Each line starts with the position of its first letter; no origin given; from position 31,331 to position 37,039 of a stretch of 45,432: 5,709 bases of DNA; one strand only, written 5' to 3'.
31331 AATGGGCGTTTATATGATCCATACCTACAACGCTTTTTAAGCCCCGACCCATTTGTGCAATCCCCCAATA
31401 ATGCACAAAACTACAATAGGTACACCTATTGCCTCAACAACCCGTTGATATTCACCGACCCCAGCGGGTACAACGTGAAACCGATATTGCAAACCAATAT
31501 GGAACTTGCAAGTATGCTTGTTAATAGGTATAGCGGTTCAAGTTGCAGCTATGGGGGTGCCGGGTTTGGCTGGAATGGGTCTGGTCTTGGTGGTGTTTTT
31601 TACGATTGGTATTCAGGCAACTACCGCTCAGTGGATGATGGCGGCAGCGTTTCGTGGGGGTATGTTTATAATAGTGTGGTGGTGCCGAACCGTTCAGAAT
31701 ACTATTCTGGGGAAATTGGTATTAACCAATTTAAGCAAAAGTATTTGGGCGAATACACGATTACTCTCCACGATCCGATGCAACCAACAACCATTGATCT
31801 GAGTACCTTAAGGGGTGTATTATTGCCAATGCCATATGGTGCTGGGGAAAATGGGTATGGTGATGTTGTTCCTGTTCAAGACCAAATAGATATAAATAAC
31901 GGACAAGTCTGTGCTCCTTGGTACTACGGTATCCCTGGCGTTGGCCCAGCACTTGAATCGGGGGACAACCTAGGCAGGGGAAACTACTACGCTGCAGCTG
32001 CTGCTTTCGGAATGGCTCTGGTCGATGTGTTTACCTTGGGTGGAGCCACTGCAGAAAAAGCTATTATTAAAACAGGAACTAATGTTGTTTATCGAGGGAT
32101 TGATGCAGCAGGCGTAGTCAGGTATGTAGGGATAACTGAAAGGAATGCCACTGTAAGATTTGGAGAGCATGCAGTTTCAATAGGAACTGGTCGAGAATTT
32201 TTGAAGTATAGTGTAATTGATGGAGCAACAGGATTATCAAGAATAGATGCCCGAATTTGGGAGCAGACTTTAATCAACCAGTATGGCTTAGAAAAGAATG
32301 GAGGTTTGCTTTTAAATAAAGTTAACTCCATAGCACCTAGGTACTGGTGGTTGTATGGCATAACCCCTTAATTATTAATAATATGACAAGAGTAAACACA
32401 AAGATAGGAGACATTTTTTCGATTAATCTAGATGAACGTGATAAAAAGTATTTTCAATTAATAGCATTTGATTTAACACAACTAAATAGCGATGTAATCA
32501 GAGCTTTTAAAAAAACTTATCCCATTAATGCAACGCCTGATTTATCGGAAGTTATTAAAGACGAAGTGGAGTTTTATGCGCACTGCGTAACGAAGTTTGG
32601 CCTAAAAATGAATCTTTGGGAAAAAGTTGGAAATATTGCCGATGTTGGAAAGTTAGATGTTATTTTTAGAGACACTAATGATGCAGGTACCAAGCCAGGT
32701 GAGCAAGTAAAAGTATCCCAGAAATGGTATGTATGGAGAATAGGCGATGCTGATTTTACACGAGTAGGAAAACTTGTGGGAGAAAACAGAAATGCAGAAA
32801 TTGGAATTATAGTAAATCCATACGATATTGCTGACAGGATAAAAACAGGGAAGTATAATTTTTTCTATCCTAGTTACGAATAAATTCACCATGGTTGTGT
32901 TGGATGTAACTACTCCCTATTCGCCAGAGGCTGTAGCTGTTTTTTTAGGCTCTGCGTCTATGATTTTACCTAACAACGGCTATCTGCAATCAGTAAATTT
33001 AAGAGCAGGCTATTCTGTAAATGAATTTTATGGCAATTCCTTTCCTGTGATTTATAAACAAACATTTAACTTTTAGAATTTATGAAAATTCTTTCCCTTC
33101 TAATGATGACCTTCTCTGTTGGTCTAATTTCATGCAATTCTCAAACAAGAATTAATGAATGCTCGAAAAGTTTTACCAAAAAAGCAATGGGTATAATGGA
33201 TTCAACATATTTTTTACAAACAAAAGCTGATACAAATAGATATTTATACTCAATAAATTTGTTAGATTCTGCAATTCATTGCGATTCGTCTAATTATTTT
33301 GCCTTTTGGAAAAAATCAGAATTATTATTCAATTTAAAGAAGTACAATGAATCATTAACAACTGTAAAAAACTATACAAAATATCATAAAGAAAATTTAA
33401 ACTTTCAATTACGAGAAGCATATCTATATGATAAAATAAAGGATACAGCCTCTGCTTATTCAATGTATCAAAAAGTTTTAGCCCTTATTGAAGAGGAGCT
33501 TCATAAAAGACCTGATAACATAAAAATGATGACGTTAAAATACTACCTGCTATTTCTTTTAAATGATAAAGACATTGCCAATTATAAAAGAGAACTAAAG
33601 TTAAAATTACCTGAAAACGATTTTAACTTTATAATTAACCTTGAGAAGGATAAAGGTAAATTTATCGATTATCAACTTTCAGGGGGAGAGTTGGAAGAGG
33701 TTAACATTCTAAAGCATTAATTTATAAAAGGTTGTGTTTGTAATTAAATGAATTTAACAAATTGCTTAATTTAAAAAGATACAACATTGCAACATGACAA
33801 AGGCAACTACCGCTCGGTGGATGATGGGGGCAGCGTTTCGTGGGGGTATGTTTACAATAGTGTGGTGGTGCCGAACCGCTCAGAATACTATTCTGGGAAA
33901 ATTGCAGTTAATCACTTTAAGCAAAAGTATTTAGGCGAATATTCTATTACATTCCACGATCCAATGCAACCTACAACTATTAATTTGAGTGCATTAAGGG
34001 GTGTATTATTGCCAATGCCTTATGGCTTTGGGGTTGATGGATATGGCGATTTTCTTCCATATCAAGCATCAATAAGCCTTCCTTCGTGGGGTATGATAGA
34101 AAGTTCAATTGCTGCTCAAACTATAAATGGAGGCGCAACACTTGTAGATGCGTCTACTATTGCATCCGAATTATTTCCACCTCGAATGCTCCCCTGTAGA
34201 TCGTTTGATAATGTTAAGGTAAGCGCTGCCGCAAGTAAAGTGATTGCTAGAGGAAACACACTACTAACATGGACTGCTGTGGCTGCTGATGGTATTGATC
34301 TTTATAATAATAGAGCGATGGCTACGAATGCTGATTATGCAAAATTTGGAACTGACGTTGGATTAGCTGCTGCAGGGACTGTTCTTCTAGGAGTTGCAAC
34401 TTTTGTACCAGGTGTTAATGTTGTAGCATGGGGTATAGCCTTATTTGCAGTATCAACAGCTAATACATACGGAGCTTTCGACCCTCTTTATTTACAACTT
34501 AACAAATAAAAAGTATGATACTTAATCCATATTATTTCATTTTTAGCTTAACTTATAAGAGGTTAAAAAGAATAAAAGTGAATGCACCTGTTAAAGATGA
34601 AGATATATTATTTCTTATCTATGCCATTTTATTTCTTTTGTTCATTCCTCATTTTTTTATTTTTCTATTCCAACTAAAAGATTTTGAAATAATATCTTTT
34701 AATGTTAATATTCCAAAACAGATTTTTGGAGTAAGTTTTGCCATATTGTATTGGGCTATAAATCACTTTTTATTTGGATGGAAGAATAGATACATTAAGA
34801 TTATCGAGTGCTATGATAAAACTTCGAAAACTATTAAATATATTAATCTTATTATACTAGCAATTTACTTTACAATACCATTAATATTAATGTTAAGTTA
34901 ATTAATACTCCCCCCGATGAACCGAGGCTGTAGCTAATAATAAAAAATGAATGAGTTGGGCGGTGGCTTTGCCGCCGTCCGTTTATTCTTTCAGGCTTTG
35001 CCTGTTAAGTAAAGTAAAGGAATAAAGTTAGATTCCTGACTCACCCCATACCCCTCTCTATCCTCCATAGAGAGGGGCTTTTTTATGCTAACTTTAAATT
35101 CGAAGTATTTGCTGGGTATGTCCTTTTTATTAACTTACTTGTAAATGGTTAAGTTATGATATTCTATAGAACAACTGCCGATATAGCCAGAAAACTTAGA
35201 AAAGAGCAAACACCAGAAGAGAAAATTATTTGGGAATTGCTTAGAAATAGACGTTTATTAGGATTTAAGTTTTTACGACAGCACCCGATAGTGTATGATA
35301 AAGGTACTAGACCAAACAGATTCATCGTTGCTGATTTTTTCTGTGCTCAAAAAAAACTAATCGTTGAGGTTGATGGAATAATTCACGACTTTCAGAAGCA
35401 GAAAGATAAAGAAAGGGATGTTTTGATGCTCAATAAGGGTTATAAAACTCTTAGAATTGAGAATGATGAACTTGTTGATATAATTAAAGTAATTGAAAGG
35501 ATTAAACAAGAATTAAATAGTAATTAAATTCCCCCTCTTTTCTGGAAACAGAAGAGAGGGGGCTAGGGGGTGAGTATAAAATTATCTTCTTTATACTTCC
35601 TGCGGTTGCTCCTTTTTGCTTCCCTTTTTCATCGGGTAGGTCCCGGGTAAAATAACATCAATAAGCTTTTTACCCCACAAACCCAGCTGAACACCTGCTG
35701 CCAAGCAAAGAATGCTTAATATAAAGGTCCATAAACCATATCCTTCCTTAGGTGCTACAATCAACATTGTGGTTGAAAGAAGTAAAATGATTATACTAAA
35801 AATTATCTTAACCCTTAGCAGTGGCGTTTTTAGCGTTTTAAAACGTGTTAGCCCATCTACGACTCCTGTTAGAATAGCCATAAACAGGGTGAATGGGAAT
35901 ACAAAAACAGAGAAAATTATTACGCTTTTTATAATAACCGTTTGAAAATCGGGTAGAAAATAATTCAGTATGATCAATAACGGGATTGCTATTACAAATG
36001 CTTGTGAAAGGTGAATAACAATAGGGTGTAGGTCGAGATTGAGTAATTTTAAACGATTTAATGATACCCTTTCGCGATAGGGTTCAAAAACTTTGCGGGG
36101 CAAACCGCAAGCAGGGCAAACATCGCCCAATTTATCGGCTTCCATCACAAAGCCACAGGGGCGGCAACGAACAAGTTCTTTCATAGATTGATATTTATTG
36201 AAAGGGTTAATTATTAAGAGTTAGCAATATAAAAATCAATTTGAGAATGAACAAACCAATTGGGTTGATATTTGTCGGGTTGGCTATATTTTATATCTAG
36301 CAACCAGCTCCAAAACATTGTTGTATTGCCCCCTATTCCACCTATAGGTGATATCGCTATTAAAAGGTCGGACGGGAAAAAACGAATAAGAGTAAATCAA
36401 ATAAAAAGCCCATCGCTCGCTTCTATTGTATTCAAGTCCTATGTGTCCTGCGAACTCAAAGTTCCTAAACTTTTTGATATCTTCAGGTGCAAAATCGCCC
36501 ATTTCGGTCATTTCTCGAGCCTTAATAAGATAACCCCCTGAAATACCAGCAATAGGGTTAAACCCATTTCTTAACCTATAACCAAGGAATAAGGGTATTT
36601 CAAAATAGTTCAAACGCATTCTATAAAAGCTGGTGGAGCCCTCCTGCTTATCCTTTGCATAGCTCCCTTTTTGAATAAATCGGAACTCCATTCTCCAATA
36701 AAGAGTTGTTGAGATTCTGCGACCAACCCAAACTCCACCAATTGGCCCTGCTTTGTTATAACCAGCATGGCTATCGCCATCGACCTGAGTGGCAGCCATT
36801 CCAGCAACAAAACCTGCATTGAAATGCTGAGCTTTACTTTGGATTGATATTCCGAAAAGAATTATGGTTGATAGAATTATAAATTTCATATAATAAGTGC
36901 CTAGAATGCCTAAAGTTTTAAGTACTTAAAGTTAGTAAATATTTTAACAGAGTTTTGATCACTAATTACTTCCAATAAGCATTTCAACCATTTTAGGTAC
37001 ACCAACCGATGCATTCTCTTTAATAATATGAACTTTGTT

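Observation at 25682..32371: YD-repeat + T9SS-sorting-domain mini-protein directly upstream of a Rhs toxin: candidate T9SS-coupled Rhs delivery or anchoring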

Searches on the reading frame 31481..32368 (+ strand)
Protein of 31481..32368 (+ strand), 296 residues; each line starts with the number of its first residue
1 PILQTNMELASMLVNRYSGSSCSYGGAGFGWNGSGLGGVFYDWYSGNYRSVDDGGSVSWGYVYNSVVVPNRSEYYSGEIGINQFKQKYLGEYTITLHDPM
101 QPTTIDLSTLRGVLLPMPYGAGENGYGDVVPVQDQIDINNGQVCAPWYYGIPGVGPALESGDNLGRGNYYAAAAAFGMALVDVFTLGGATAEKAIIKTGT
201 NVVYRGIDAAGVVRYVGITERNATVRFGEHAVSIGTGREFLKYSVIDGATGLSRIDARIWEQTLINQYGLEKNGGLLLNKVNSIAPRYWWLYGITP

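Call 46: search_protein_families(library=pfam, proteins=[window:31481-32368:+], max_evalue=10)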
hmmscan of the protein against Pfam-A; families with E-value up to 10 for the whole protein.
window:31481-32368:+ (296 aa): 1 family
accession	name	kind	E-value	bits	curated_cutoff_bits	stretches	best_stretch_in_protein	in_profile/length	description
PF01723.21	Chorion_1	-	0.012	16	22.3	1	19-58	38-77/169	Chorion protein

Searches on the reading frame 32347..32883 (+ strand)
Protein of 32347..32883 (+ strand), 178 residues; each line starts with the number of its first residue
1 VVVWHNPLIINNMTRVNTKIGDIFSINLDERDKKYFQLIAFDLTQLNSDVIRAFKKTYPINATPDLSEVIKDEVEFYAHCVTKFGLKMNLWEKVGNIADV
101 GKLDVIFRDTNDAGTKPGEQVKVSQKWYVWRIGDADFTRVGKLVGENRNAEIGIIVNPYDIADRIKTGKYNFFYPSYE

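Call 3: search_protein_families(library=pfam, proteins=[window:32347-32883:+], max_evalue=0.01)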
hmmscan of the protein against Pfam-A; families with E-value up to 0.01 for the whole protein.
window:32347-32883:+ (178 aa): 0 families

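Call 4: search_protein_families(library=ncbifam, proteins=[window:32347-32883:+], max_evalue=0.01)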
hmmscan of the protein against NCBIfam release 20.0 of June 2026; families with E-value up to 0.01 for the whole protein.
window:32347-32883:+ (178 aa): 0 families

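Call 46: search_protein_families(library=pfam, proteins=[window:32347-32880:+, window:32380-32880:+], max_evalue=10)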
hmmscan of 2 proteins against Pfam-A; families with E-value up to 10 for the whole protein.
window:32347-32880:+ (178 aa): 1 family
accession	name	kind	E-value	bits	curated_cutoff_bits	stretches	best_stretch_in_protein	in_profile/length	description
PF15428.11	Imm26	-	0.018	15.7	23.3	1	19-97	1-83/107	Immunity protein 26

window:32380-32880:+ (167 aa): 1 family
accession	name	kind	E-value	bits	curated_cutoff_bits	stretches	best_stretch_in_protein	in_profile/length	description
PF15428.11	Imm26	-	0.015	16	23.3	1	8-86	1-83/107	Immunity protein 26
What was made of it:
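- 32347..32883 (+): Probable cognate immunity gene. It overlaps the end of the Rhs gene. An ATG at 32380 is an alternative start. Only a weak Imm26 match, E 0.015, below the cut-off (call 46).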

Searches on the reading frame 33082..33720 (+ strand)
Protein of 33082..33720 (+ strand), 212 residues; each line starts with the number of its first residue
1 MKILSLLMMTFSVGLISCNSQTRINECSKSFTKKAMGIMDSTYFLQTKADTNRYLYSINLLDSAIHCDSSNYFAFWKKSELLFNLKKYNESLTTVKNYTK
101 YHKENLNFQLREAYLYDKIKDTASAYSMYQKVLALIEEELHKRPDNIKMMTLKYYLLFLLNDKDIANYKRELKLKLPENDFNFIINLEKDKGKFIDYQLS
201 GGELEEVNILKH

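Call 3: search_protein_families(library=pfam, proteins=[window:33082-33720:+], max_evalue=0.01)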
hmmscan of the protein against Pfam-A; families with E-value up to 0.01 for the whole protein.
window:33082-33720:+ (212 aa): 0 families

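Call 4: search_protein_families(library=ncbifam, proteins=[window:33082-33720:+], max_evalue=0.01)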
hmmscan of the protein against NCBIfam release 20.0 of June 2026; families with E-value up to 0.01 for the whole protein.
window:33082-33720:+ (212 aa): 1 family
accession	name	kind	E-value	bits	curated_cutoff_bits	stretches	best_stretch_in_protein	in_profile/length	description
NF040959.1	MamA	equivalog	0.0011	18.4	200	1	51-140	84-173/204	magnetosome protein MamA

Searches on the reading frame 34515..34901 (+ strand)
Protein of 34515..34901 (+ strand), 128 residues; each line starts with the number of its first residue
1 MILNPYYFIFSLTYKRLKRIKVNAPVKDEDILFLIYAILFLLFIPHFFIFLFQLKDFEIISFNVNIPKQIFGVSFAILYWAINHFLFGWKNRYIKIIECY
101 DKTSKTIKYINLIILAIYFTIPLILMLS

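Call 3: search_protein_families(library=pfam, proteins=[window:34515-34901:+], max_evalue=0.01)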
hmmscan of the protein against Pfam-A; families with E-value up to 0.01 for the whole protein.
window:34515-34901:+ (128 aa): 0 families

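Call 4: search_protein_families(library=ncbifam, proteins=[window:34515-34901:+], max_evalue=0.01)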
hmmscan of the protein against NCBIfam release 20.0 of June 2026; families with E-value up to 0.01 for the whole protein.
window:34515-34901:+ (128 aa): 2 families
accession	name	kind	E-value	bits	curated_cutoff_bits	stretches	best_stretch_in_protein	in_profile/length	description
NF053699.1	bfi_fam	equivalog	5.1e-07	29.7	100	1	14-127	9-120/131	Bfi1 family immunity protein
TIGR00946.1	2a69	subfamily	0.0049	16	246.05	1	32-115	74-155/336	auxin efflux carrier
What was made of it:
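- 34515..34901 (+): Probable immunity gene for the orphan tip (Bfi1-family-like, below cut-off). Call 4: NF053699, E 5.1e-07, 29.7 bits against a cut-off of 100.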

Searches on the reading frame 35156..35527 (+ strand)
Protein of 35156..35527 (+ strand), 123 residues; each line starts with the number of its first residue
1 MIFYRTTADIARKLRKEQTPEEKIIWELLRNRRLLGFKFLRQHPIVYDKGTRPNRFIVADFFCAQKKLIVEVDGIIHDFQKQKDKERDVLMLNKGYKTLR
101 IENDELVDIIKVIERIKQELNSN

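Call 3: search_protein_families(library=pfam, proteins=[window:35156-35527:+], max_evalue=0.01)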
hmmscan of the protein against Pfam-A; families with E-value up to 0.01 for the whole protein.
window:35156-35527:+ (123 aa): 2 families
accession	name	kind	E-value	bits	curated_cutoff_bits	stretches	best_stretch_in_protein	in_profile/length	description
PF04480.18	DUF559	-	1.5e-28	99.3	20.6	1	8-120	4-108/109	Protein of unknown function (DUF559)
PF21598.3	PvuRts1I-like_N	-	0.00018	22.1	27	1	25-117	24-104/131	Restriction endonuclease PvuRts1 I-like, N-terminal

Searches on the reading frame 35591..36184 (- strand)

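Call 51: search_protein_families(library=pfam, proteins=[window:35591-36184:-], max_evalue=0.001)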
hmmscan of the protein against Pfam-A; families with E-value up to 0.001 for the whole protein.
window:35591-36184:- (197 aa): 1 family
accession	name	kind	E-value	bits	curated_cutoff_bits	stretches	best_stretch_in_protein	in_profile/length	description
PF21349.2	RUBY_RBDX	-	8.6e-08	31.9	26.5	1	6-34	2-30/30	Rubrerythrin, rubredoxin-like domain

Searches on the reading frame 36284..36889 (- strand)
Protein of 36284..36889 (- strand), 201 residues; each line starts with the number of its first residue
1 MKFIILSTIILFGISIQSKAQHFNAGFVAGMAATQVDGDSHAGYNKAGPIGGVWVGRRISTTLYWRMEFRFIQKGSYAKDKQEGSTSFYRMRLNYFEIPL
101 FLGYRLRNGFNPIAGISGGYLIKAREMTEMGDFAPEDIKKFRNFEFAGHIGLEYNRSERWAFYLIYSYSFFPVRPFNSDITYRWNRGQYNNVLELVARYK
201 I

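Call 51: search_protein_families(library=pfam, proteins=[window:36284-36889:-], max_evalue=0.001)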
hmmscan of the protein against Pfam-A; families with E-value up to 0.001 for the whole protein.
window:36284-36889:- (201 aa): 2 families
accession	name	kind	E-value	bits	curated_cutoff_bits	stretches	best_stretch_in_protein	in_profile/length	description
PF13568.12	OMP_b-brl_2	-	5e-15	56.4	27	1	22-172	8-172/175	Outer membrane protein beta-barrel domain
PF13505.12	OMP_b-brl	-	8.9e-11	42.7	28.7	1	9-169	4-153/175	Outer membrane protein beta-barrel domain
